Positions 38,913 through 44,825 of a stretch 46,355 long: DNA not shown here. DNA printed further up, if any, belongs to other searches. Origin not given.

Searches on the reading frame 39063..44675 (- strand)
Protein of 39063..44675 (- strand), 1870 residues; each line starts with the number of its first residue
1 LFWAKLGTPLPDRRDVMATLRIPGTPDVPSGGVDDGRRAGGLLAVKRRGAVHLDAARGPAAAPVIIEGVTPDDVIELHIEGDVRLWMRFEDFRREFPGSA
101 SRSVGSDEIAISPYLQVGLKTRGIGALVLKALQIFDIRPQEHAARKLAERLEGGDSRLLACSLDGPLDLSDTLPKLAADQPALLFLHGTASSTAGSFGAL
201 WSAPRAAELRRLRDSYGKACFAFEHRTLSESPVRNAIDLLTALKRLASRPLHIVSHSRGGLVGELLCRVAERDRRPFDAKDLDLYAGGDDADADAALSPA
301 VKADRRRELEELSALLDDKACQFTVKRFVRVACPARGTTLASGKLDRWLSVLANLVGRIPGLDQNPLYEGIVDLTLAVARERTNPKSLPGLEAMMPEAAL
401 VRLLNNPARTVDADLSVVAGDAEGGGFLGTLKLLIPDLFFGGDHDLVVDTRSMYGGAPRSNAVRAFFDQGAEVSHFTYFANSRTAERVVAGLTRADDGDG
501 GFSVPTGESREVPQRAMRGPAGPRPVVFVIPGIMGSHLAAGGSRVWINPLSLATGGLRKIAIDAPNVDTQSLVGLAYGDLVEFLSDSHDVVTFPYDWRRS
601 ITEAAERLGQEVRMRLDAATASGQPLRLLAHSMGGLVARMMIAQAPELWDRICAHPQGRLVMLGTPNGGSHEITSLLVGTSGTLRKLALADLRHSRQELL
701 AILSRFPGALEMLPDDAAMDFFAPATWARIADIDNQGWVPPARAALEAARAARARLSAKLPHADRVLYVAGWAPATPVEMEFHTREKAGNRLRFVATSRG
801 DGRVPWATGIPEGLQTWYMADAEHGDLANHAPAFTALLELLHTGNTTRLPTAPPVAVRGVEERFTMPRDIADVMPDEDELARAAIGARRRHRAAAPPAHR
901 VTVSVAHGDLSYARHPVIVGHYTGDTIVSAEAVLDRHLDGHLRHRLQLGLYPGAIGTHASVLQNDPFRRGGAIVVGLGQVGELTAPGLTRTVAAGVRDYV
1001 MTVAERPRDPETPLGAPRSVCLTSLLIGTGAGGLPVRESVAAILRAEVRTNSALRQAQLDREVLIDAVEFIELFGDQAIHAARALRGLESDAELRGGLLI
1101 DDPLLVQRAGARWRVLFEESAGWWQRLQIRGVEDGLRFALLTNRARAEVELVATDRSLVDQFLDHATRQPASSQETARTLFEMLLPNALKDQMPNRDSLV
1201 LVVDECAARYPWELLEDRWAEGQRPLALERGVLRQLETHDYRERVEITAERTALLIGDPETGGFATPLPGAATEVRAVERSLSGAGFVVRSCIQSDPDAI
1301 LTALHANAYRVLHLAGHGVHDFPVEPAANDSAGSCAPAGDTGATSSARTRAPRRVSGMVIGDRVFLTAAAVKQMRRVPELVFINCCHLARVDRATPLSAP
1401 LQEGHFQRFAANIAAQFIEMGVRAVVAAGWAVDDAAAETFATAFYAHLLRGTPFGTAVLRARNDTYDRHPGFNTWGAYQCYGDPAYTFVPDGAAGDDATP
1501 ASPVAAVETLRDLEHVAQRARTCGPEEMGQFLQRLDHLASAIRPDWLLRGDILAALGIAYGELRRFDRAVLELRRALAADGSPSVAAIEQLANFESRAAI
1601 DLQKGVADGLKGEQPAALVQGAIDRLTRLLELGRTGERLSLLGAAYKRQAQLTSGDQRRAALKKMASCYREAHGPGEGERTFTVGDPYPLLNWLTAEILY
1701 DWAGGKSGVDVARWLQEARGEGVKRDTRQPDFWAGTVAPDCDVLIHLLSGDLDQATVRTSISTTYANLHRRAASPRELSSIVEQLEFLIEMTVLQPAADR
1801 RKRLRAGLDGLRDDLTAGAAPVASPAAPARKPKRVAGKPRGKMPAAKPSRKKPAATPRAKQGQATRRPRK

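Call 22: search_protein_families(library=pfam, proteins=[window:39063-44675:-], max_evalue=0.001)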
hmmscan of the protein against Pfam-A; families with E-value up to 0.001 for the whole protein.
window:39063-44675:- (1870 aa): 5 families
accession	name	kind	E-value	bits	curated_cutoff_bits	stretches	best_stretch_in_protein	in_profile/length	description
PF24096.1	DUF7379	-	4e-37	128.5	33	2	183-271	1-92/191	Domain of unknown function (DUF7379)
PF12770.12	CHAT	-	5.6e-32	111.8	24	1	1174-1483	1-289/289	CHAT domain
PF20308.4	TPR-S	-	3e-11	44.3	27.6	1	1566-1695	2-100/102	Tetratricopeptide Repeats-Sensor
PF02450.21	LCAT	-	7.1e-08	32.5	21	1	589-717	86-206/392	Lecithin:cholesterol acyltransferase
PF05057.20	DUF676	-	9.6e-05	22.4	20.3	1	601-646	55-100/217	Putative serine esterase (DUF676)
